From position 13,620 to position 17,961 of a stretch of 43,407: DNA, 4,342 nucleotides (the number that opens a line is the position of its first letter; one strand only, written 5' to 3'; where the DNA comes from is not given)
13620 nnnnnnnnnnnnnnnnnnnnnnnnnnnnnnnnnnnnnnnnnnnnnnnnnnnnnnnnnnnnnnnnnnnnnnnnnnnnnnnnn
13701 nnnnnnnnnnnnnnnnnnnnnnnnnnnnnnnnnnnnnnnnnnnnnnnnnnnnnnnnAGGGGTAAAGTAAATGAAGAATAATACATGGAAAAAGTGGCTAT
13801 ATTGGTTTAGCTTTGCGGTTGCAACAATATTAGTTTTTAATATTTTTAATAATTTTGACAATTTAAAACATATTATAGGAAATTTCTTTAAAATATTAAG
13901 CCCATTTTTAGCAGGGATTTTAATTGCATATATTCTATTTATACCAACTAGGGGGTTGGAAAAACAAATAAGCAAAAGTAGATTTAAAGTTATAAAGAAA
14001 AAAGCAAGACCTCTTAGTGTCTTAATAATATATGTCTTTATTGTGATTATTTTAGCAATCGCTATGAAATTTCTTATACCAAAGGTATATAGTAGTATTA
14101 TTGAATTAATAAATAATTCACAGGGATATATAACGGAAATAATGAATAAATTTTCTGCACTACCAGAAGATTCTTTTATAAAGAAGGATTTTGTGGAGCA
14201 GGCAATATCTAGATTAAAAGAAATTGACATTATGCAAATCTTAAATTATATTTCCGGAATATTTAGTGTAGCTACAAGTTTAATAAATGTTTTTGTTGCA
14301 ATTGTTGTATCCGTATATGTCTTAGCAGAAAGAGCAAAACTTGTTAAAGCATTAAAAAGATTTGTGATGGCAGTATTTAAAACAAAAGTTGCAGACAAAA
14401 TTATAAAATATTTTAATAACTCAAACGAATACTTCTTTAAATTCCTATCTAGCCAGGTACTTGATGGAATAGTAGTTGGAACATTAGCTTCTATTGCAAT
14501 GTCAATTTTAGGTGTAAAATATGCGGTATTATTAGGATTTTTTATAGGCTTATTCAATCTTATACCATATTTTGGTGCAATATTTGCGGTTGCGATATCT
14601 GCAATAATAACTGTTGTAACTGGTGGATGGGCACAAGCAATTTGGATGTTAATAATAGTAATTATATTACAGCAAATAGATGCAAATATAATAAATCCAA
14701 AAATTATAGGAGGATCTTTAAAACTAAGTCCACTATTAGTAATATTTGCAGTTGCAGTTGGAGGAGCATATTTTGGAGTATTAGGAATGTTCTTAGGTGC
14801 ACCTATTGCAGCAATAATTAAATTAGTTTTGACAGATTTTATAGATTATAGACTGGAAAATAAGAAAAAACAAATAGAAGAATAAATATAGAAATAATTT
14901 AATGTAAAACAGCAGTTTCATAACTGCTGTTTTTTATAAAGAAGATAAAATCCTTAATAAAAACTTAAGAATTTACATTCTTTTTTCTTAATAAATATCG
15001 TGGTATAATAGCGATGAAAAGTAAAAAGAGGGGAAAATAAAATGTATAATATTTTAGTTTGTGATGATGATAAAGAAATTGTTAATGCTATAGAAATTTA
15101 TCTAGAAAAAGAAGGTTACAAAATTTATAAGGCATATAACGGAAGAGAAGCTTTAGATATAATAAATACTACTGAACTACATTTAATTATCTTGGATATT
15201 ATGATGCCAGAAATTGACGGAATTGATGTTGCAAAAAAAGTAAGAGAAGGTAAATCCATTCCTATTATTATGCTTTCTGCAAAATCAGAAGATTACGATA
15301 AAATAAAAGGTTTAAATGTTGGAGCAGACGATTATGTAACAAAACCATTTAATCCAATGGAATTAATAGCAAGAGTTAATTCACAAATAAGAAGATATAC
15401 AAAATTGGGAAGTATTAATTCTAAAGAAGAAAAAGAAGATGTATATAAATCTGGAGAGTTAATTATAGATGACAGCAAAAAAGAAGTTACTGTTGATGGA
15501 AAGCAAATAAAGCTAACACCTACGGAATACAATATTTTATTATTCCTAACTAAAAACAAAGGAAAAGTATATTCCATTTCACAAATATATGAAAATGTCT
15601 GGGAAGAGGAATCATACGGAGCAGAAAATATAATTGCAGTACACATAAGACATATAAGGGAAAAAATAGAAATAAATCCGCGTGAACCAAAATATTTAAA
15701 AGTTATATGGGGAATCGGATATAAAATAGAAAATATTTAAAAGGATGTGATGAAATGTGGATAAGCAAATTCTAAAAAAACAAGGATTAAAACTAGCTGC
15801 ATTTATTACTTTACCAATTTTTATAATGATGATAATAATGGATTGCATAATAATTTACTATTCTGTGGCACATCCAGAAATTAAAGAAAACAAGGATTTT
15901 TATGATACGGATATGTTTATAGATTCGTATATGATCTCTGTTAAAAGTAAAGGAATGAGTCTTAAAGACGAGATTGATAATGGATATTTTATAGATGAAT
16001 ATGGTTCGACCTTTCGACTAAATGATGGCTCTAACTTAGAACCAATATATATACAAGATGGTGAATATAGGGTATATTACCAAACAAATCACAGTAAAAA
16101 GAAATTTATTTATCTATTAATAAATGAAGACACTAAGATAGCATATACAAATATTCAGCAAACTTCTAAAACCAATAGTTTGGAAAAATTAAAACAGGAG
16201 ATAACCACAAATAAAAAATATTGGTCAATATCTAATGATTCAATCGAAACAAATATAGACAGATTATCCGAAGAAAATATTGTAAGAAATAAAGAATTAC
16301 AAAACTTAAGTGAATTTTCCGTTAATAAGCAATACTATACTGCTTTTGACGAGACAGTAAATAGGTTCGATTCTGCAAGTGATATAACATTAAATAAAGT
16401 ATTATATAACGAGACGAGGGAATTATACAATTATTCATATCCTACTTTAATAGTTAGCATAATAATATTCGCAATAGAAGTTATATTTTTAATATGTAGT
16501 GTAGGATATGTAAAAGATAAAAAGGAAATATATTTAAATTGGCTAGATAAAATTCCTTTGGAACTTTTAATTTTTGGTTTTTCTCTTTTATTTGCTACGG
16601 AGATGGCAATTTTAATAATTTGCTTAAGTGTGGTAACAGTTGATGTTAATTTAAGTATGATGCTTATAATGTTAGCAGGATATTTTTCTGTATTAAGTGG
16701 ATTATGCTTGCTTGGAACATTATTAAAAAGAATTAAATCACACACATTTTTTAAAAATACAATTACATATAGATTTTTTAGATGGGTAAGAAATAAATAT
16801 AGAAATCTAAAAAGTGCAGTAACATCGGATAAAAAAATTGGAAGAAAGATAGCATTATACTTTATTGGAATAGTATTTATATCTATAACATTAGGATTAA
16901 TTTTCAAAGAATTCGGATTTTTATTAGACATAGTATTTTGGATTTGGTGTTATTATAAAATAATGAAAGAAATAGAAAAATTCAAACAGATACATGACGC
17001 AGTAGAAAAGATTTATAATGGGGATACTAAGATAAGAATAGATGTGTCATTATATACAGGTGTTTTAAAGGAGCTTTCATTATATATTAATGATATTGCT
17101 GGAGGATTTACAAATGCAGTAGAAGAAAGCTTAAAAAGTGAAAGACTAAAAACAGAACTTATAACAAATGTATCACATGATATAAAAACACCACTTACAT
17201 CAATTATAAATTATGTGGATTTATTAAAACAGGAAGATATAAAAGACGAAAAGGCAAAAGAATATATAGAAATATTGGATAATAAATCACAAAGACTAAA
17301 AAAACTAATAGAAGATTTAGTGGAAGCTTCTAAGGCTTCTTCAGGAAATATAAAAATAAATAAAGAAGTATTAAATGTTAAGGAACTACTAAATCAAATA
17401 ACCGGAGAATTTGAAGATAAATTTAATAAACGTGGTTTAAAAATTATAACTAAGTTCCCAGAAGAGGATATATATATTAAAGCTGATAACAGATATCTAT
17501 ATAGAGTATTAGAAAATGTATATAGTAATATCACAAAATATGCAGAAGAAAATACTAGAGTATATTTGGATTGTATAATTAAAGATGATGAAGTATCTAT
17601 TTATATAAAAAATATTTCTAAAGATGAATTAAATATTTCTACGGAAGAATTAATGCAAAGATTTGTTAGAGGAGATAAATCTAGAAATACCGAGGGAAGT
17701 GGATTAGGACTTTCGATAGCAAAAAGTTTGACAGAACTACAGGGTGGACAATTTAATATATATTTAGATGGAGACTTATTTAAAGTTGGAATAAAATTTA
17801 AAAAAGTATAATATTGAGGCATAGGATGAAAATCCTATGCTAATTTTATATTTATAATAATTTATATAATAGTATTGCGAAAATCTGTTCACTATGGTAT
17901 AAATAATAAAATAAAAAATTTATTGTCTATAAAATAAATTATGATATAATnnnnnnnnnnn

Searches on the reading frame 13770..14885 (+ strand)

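Call 33: search_protein_families(library=pfam, proteins=[window:13770-14885:+], max_evalue=0.001)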
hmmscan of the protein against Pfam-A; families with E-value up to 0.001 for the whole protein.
window:13770-14885:+ (371 aa): 1 family
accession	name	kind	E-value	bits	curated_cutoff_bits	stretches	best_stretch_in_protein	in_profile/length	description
PF01594.21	AI-2E_transport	-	1.3e-52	179.5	34.3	1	35-356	19-325/327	AI-2E family transporter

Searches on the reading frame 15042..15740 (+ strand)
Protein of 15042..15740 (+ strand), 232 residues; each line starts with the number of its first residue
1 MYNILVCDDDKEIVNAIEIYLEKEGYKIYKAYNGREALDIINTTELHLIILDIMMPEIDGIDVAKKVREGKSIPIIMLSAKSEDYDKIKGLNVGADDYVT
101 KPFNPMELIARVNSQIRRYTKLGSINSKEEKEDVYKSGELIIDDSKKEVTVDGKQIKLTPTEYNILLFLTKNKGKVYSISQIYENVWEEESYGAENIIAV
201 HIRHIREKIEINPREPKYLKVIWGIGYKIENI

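Call 33: search_protein_families(library=pfam, proteins=[window:15042-15740:+], max_evalue=0.001)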
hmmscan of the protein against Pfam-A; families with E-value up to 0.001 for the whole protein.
window:15042-15740:+ (232 aa): 2 families
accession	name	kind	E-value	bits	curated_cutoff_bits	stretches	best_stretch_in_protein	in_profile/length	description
PF00072.30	Response_reg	-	4.3e-31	107.8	30.2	1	4-113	1-111/111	Response regulator receiver domain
PF00486.34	Trans_reg_C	-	4.7e-24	84.7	26.2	1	153-228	1-76/77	Transcriptional regulatory protein, C terminal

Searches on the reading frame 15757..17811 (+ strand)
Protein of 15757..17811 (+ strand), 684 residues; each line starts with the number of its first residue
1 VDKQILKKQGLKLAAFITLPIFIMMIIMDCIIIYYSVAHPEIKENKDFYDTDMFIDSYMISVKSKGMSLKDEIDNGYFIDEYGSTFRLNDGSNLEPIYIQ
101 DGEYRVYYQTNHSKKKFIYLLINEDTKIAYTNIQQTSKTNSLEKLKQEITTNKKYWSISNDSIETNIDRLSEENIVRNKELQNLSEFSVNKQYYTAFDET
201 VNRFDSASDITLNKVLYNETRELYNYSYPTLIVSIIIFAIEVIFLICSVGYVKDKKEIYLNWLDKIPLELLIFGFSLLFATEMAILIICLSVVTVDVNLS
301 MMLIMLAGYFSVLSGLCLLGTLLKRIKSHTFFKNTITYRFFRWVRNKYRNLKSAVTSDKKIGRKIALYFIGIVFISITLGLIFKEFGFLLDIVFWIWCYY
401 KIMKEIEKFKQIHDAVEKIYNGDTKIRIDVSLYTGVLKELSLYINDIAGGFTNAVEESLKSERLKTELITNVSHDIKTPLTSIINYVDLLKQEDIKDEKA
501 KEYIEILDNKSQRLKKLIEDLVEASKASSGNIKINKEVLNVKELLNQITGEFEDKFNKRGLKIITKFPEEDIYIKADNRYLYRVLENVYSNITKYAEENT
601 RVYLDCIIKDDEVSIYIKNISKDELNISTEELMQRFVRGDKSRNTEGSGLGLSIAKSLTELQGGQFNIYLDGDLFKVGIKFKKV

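Call 33: search_protein_families(library=pfam, proteins=[window:15757-17811:+], max_evalue=0.001)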
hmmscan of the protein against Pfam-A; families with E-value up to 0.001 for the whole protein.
window:15757-17811:+ (684 aa): 2 families
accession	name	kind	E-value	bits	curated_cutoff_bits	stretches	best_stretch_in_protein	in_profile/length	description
PF00512.31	HisKA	-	3.3e-17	62.7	26.9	1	465-530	2-66/66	His Kinase A (phospho-acceptor) domain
PF02518.31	HATPase_c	-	2.4e-11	44.5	26.4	1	577-668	2-93/111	Histidine kinase-, DNA gyrase B-, and HSP90-like ATPase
